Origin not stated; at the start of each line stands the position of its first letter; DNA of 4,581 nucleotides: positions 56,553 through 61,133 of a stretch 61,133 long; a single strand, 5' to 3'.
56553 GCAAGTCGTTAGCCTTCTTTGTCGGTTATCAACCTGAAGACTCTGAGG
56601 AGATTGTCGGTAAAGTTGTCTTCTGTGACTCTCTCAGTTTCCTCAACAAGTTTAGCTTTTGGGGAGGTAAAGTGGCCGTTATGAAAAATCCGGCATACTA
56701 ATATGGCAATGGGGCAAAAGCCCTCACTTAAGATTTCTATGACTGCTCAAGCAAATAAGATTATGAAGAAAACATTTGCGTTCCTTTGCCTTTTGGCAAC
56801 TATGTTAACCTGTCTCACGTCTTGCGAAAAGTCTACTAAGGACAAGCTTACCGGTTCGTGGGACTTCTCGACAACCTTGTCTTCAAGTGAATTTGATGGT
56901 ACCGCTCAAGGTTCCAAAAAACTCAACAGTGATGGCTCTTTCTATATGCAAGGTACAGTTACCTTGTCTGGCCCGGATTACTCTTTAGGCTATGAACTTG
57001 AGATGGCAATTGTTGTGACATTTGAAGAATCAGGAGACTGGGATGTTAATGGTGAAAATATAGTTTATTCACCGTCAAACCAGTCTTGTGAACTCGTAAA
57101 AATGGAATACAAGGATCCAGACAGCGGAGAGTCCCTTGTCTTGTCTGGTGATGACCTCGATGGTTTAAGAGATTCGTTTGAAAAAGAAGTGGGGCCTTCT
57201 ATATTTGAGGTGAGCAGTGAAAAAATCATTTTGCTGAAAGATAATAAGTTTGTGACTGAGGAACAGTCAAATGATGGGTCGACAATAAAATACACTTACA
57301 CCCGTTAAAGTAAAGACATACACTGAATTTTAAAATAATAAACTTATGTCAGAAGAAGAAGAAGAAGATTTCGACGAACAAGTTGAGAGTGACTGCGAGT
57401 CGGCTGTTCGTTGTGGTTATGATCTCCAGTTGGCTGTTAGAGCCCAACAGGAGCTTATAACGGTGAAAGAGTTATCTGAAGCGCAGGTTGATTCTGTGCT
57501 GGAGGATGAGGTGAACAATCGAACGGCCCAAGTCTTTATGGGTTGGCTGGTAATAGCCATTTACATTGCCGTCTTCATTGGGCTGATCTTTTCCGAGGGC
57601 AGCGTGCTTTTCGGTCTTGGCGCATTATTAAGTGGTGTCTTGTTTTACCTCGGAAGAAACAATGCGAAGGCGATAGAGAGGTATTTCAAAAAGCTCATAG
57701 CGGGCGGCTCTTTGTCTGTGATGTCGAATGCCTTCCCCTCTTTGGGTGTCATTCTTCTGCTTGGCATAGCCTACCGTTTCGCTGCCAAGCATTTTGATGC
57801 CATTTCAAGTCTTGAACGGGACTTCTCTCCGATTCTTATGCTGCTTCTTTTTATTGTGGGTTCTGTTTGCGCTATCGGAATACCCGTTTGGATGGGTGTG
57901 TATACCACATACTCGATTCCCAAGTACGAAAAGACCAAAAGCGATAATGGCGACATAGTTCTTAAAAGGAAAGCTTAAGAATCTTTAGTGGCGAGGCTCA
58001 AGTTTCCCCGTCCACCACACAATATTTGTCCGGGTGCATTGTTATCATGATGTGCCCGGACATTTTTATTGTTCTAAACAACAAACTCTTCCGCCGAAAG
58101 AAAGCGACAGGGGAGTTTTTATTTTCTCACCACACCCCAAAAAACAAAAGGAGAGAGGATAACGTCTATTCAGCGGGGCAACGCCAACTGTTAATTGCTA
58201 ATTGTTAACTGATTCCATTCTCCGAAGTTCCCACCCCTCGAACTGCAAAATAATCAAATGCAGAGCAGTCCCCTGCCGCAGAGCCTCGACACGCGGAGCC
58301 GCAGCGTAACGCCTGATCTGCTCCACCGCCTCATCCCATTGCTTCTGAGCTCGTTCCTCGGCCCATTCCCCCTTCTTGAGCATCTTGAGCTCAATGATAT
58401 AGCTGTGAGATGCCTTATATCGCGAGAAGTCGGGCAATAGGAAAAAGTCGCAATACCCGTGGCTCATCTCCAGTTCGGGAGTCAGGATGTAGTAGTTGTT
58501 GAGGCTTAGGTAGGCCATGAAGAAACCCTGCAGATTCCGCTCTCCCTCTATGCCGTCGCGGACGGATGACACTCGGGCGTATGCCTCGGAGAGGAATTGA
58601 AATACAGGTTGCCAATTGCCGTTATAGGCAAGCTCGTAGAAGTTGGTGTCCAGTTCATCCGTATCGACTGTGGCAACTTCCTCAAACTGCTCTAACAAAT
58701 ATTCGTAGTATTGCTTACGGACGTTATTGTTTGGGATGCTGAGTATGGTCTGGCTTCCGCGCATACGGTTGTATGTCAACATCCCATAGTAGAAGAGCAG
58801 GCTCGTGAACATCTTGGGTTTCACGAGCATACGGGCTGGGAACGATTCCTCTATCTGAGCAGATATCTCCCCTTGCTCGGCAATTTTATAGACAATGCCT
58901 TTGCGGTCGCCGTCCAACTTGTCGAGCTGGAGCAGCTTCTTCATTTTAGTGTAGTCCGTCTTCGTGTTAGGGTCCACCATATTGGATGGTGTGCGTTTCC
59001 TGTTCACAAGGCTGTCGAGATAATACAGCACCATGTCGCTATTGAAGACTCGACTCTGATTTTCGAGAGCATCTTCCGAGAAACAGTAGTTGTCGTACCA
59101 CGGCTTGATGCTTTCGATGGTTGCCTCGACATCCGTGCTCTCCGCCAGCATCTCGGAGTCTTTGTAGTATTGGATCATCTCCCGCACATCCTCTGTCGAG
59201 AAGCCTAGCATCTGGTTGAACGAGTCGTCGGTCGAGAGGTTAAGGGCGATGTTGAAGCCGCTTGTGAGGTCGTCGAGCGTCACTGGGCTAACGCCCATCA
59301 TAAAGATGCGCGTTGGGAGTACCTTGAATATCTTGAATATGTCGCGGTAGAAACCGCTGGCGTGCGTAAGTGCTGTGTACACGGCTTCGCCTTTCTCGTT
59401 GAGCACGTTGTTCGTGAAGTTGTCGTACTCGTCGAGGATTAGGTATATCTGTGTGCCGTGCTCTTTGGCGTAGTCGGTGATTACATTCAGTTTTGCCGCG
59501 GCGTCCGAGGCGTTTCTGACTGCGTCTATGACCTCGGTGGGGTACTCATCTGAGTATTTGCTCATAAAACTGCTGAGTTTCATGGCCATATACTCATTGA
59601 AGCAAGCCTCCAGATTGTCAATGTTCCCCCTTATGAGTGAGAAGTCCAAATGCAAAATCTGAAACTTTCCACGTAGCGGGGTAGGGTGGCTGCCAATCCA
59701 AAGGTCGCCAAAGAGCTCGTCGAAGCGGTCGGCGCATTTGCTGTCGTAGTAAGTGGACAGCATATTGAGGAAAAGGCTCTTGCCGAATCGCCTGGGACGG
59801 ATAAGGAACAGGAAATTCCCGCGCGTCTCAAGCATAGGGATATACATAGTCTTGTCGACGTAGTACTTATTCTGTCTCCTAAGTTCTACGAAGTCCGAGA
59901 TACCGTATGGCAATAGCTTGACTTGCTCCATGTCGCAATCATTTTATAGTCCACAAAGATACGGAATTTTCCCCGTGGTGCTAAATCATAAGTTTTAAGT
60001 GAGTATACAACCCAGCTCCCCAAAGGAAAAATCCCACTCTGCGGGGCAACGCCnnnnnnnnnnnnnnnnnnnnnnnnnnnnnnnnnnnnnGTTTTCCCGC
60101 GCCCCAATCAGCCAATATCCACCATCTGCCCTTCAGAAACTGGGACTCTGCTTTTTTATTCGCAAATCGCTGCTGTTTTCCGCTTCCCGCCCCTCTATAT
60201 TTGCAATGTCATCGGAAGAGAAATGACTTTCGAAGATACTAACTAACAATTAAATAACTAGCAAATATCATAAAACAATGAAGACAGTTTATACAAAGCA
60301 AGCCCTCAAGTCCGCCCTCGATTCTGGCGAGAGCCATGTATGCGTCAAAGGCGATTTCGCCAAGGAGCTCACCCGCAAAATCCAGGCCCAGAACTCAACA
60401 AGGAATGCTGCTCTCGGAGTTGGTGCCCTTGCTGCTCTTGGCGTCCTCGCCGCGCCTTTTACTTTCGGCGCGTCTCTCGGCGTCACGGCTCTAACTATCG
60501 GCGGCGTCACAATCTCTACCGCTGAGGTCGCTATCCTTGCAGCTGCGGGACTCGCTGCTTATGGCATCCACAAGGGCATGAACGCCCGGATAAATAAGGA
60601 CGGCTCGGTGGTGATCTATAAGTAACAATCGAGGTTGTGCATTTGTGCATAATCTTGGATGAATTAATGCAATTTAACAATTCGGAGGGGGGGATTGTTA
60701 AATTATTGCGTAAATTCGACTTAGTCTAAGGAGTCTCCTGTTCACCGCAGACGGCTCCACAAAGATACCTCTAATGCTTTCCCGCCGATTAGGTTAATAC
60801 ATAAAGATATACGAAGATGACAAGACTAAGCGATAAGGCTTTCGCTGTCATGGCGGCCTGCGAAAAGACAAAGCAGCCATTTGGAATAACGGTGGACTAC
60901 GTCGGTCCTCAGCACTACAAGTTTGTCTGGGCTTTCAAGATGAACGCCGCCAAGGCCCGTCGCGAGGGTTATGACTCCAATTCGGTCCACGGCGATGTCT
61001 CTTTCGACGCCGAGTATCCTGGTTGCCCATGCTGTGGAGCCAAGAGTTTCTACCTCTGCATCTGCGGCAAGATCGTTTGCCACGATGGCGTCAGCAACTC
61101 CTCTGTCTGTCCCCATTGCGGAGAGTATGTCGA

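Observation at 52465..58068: A/T-richer orphan island between galE and an AAA-ATPase/PD-(D/E)XK gene: a 602-aa unknown plus a closed five-gene envelope operon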

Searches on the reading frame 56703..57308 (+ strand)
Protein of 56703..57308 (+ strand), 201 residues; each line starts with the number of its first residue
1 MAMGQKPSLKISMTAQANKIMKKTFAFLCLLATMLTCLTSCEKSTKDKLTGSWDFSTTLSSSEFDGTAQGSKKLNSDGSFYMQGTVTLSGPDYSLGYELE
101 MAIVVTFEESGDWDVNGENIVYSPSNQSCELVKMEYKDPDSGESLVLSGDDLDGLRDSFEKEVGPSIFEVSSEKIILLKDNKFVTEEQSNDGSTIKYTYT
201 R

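Call 3: search_protein_families(library=pfam, proteins=[window:56703-57308:+], max_evalue=1)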
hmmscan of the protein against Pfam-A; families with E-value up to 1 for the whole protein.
window:56703-57308:+ (201 aa): 0 families

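Call 4: search_protein_families(library=padloc, proteins=[window:56703-57308:+], max_evalue=1)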
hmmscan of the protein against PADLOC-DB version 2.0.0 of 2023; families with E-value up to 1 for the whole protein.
window:56703-57308:+ (201 aa): 0 families

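Call 5: search_protein_families(library=ncbifam, proteins=[window:56703-57308:+], max_evalue=1)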
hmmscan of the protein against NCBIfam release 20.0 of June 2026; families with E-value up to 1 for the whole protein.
window:56703-57308:+ (201 aa): 2 families
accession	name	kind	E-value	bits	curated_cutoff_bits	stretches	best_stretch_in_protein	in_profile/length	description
NF041941.1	lipo_FMN_PplA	exception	0.0039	16.4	325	1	21-105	2-82/302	extracellular electron transfer flavoprotein PplA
NF052506.1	PA5033_fam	subfamily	0.052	12.3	100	1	21-55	1-36/284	PA5033 family protein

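Call 6: search_protein_families(library=phrogs, proteins=[window:56703-57308:+], max_evalue=1)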
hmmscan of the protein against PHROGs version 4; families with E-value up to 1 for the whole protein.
window:56703-57308:+ (201 aa): 2 families
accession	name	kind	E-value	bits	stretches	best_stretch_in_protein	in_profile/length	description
phrog_3758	-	head and packaging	0.16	13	1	31-95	52-117/140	virion structural protein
phrog_8372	-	unknown function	0.37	11.7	0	21-45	1-22/58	-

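Call 88: search_protein_families(library=pfam, alignment_id=A6, max_evalue=1)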
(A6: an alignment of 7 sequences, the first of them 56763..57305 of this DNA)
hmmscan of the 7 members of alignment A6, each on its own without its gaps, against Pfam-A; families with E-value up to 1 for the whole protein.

A. member 1, window:56763-57305:+ (181 aa): 0 families

B. families by the number of members that match (of 7 scanned): 11 families
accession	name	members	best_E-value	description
PF16369.11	GH43_C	3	0.072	C-terminal lipocalin-like domain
PF13648.12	Lipocalin_4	2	2.3e-05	Lipocalin-like domain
PF14930.12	Qn_am_d_aII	1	0.00043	Quinohemoprotein amine dehydrogenase, alpha subunit domain II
PF18200.7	Big_11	1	0.0038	Bacterial Ig-like domain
PF02974.19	Inh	1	0.0068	Protease inhibitor Inh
PF12992.12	DUF3876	1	0.013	Domain of unknown function, B. Theta Gene description (DUF3876)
PF09642.15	YonK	1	0.03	YonK protein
PF24052.1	Phage_lipoprotein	1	0.11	Phage lipoprotein family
PF07202.18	Tcp10_C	1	0.12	T-complex protein 10 C-terminus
PF05751.16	FixH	1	0.15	FixH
PF20115.4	DUF6505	1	0.2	Family of unknown function (DUF6505)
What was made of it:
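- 56763..57308 (+): E: a lipoprotein of a lipocalin-like family. It is not linked to B-C-D in any relative. 2 of 7 family members hit Lipocalin_4, best E 2.3e-5 (call 88).
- On Lipocalin_4 lipoproteins (for E): 2 of 7 homologues match, best E 2.3e-5 (call 88).
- Closest known: Bacteroidota lipocalin-like lipoproteins. Different: E itself gives no Pfam hit (calls 3, 88), so the assignment is transitive.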

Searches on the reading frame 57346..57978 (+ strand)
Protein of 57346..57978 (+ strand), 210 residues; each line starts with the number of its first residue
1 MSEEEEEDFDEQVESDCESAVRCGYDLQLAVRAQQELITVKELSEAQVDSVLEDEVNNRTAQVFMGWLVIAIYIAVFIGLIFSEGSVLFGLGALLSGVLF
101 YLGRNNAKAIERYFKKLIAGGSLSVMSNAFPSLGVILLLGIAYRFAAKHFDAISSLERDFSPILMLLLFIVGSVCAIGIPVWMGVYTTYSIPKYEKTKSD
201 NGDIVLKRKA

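Call 3: search_protein_families(library=pfam, proteins=[window:57346-57978:+], max_evalue=1)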
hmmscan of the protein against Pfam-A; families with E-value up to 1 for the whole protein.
window:57346-57978:+ (210 aa): 1 family
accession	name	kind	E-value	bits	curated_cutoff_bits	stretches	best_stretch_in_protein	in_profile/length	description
PF24368.1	DUF7524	-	0.18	12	27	1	50-99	133-180/182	Family of unknown function (DUF7524)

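Call 4: search_protein_families(library=padloc, proteins=[window:57346-57978:+], max_evalue=1)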
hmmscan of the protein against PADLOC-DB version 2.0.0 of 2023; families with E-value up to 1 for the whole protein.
window:57346-57978:+ (210 aa): 0 families

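Call 5: search_protein_families(library=ncbifam, proteins=[window:57346-57978:+], max_evalue=1)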
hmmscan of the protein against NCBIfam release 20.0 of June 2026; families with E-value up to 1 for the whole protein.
window:57346-57978:+ (210 aa): 0 families

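Call 6: search_protein_families(library=phrogs, proteins=[window:57346-57978:+], max_evalue=1)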
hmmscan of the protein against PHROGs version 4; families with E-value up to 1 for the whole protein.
window:57346-57978:+ (210 aa): 4 families
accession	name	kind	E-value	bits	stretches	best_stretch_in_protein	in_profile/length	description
phrog_785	-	lysis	0.08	13.7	1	61-120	44-103/107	holin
phrog_16766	-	DNA, RNA and nucleotide metabolism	0.12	11.9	1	20-117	246-340/763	regulator of chromosome condensation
phrog_7202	-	unknown function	0.29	11.8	1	19-37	19-37/50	-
phrog_6324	-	unknown function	0.85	11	0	34-80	46-87/94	-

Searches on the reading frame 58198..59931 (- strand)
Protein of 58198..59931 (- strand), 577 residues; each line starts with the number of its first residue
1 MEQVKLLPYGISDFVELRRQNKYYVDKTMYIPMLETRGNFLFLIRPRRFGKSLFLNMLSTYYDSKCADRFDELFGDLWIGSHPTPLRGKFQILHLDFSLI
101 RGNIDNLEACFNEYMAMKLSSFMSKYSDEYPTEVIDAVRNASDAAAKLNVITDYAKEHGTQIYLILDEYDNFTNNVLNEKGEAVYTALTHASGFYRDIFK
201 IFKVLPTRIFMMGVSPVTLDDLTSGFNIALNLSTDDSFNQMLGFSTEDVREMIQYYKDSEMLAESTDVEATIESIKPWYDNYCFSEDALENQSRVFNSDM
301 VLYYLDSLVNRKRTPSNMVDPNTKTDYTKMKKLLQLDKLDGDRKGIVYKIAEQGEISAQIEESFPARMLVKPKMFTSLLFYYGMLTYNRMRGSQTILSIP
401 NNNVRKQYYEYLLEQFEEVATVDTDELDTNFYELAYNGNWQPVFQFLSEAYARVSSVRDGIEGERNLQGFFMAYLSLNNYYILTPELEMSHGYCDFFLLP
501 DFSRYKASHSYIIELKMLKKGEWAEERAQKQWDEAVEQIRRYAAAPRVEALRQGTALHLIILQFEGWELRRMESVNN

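Call 3: search_protein_families(library=pfam, proteins=[window:58198-59931:-], max_evalue=1)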
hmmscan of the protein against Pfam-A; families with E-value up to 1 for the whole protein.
window:58198-59931:- (577 aa): 3 families
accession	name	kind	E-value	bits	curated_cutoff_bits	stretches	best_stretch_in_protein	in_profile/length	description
PF09820.16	AAA-ATPase_like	-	3.6e-53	180.8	26.1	1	8-223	1-201/201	Predicted AAA-ATPase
PF08011.17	PDDEXK_9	-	1.9e-24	86.1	25.5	1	463-573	2-104/105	PD-(D/E)XK nuclease superfamily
PF14270.11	DUF4358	-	0.83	10.4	25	0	227-264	6-43/102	Domain of unknown function (DUF4358)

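Call 4: search_protein_families(library=padloc, proteins=[window:58198-59931:-], max_evalue=1)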
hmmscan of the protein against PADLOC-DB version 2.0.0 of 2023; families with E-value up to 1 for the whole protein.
window:58198-59931:- (577 aa): 0 families

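Call 5: search_protein_families(library=ncbifam, proteins=[window:58198-59931:-], max_evalue=1)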
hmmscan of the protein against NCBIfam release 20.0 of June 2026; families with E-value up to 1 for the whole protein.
window:58198-59931:- (577 aa): 0 families

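Call 6: search_protein_families(library=phrogs, proteins=[window:58198-59931:-], max_evalue=1)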
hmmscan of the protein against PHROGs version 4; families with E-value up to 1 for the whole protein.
window:58198-59931:- (577 aa): 2 families
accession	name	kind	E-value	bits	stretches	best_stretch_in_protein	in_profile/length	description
phrog_5928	-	unknown function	0.32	11.9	1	523-551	64-92/124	-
phrog_5714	-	unknown function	0.52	11.5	0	230-264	5-39/95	-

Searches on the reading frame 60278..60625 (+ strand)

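Call 3: search_protein_families(library=pfam, proteins=[window:60278-60625:+], max_evalue=1)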
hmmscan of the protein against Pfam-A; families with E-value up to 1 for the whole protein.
window:60278-60625:+ (115 aa): 1 family
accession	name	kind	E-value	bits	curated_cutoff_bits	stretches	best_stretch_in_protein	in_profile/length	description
PF15033.11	Kinocilin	-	0.18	11.9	27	1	40-89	6-55/123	Kinocilin protein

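Call 4: search_protein_families(library=padloc, proteins=[window:60278-60625:+], max_evalue=1)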
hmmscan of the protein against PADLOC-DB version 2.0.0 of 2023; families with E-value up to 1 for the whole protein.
window:60278-60625:+ (115 aa): 0 families

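Call 5: search_protein_families(library=ncbifam, proteins=[window:60278-60625:+], max_evalue=1)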
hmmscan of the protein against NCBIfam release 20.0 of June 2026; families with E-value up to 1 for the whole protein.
window:60278-60625:+ (115 aa): 1 family
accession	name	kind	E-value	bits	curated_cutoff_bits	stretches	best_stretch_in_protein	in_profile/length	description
NF053808.1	Ssp4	equivalog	0.015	14.6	300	1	43-82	93-132/280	Ssp4 family T6SS effector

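Call 6: search_protein_families(library=phrogs, proteins=[window:60278-60625:+], max_evalue=1)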
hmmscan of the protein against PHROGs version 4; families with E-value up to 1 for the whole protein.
window:60278-60625:+ (115 aa): 4 families
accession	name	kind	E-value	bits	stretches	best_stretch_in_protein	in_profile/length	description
phrog_25580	-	unknown function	0.017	16.2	1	3-89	5-93/128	-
phrog_3201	-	tail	0.12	10.8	1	30-103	1407-1481/2408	tail fiber protein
phrog_37303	-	unknown function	0.14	13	1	79-107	9-35/66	-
phrog_21712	-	head and packaging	0.2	11.5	1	40-106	392-457/500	major head protein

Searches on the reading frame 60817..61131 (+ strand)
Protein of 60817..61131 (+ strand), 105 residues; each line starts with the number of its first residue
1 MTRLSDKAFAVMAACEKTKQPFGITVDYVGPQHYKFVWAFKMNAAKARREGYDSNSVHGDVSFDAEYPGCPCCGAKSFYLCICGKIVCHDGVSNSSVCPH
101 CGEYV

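Call 55: search_protein_families(library=pfam, proteins=[window:60817-61131:+], max_evalue=0.001)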
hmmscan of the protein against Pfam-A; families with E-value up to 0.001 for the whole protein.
window:60817-61131:+ (105 aa): 1 family
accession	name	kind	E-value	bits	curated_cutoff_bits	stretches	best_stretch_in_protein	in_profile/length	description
PF15616.11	TerY_C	-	2.1e-08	34.8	28.4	1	29-104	36-111/129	TerY-C metal binding domain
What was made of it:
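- Checked: The partial ORF at 60817-61131 carries TerY_C (E 2e-8, call 55).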
